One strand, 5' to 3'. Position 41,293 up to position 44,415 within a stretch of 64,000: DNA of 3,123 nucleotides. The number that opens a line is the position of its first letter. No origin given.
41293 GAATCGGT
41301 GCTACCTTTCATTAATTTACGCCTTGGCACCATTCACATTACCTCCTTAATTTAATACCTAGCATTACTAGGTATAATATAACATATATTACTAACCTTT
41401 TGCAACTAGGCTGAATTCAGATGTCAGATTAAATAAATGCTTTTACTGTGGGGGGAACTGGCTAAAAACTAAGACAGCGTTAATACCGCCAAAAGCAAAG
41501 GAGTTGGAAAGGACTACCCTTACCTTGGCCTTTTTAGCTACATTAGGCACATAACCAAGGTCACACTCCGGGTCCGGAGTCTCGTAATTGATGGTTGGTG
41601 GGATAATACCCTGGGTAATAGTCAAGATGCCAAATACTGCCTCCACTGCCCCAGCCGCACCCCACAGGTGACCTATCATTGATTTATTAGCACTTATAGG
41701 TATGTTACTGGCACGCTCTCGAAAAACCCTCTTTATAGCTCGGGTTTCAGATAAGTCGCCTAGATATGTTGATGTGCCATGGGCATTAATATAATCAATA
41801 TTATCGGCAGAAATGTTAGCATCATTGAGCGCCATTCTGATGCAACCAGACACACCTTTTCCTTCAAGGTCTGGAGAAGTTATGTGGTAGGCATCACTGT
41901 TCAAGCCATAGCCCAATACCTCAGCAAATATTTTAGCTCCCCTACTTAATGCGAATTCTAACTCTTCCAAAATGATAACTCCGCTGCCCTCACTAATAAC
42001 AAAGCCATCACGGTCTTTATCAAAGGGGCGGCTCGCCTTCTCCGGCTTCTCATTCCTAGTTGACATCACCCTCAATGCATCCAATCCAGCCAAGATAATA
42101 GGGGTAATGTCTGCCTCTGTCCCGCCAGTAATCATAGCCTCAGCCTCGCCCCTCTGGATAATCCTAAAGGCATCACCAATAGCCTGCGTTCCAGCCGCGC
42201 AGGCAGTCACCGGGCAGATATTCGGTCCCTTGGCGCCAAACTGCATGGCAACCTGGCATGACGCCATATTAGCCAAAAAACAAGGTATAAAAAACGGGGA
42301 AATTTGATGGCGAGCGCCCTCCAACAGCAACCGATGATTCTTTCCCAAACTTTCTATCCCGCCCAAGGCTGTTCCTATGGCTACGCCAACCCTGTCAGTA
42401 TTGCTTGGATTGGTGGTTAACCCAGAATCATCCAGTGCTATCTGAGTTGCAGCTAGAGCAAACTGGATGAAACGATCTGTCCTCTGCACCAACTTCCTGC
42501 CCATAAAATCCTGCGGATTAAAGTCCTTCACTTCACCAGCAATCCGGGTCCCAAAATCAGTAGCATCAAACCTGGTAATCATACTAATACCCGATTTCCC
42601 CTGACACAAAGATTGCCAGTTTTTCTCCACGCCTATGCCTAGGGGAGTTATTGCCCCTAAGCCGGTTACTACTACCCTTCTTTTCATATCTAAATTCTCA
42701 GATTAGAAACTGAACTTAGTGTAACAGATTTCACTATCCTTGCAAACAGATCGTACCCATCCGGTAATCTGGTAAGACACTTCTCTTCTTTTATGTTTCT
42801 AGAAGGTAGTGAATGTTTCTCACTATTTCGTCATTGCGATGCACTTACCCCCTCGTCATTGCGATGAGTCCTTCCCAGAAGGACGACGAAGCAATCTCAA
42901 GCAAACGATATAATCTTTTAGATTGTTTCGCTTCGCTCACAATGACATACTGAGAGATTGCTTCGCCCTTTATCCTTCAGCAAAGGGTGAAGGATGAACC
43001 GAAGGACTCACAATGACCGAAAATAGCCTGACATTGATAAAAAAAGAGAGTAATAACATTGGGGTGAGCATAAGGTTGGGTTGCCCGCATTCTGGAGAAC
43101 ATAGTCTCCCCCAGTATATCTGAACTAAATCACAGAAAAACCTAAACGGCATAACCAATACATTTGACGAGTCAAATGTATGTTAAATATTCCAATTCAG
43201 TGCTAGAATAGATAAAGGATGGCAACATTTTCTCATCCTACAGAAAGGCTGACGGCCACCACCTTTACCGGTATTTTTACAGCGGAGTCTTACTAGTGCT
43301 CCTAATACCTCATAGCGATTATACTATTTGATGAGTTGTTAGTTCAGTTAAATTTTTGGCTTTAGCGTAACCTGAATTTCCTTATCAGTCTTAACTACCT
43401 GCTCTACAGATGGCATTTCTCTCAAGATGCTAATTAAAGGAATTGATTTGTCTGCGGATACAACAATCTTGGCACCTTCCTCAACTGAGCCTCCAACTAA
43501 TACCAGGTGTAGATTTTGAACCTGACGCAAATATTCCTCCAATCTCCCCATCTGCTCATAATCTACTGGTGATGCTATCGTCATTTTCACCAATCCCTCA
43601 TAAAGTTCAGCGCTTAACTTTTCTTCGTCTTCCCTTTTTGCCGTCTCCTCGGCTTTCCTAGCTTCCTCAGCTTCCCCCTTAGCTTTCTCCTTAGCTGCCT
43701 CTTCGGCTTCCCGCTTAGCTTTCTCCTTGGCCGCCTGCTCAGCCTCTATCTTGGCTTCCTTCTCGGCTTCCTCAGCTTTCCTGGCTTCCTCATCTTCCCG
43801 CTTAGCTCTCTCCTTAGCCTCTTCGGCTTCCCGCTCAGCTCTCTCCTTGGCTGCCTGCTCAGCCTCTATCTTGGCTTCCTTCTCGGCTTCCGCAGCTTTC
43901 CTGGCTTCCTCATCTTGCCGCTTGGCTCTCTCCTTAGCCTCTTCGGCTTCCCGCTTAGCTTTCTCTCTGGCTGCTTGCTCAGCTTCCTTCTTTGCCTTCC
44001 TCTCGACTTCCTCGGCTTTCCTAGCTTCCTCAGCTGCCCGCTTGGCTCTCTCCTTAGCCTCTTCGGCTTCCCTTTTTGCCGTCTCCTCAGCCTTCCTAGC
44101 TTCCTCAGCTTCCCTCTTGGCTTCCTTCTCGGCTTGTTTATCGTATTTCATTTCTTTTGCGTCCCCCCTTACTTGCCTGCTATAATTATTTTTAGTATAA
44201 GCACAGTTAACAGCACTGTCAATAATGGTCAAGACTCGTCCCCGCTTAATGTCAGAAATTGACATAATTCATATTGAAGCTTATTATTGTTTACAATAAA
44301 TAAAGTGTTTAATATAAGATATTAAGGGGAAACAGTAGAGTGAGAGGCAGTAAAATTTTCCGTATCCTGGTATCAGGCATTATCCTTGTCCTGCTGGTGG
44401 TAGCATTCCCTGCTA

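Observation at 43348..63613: A 20-kb monoderm-style type IV pilus locus that is unusually fragmented and lacks a prepilin peptidase in view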

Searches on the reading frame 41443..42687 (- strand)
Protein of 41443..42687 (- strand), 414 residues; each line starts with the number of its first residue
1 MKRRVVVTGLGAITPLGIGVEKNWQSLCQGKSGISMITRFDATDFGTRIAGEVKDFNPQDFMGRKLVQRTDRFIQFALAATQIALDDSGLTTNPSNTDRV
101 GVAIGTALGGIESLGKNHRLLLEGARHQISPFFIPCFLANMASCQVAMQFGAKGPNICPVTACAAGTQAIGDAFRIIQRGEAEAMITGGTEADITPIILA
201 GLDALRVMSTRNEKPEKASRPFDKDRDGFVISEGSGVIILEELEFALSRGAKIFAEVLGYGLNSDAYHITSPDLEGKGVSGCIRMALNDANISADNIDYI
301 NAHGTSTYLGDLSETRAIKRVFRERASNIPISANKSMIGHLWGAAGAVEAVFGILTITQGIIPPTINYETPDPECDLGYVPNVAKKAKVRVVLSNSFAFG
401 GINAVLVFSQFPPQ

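Call 44: search_protein_families(library=pfam, proteins=[window:41443-42687:-], max_evalue=0.01)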
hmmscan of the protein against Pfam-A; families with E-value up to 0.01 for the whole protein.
window:41443-42687:- (414 aa): 2 families
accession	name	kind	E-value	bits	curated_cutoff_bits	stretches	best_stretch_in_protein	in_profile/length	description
PF00109.32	ketoacyl-synt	-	4.4e-58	197.3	20.8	1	3-245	2-251/252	Beta-ketoacyl synthase, N-terminal domain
PF02801.28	Ketoacyl-synt_C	-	1e-36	126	20.8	1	255-369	2-119/119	Beta-ketoacyl synthase, C-terminal domain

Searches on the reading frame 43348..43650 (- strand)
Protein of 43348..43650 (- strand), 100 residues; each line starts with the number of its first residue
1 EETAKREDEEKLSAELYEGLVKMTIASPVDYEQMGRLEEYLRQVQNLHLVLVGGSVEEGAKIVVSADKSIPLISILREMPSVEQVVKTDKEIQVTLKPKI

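Call 60: search_protein_families(library=pfam, proteins=[window:43348-43650:-], max_evalue=10)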
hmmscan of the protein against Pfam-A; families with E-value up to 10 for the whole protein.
window:43348-43650:- (100 aa): 0 families

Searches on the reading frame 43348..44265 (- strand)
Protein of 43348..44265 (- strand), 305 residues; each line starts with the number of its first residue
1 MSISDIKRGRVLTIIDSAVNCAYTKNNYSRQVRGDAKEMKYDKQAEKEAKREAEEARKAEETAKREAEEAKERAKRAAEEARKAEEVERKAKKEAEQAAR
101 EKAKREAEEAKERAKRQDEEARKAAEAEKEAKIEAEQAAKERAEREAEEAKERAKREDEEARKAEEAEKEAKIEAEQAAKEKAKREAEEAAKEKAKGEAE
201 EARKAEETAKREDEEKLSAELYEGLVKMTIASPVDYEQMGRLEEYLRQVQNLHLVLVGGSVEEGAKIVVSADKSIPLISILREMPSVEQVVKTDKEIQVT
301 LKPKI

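Call 5: search_protein_families(library=pfam, proteins=[window:43348-44265:-], max_evalue=0.01)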
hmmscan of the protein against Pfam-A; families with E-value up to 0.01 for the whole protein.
window:43348-44265:- (305 aa): 0 families

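Call 60: search_protein_families(library=pfam, proteins=[window:43348-44265:-], max_evalue=10)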
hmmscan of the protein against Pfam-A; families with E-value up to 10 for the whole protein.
window:43348-44265:- (305 aa): 0 families
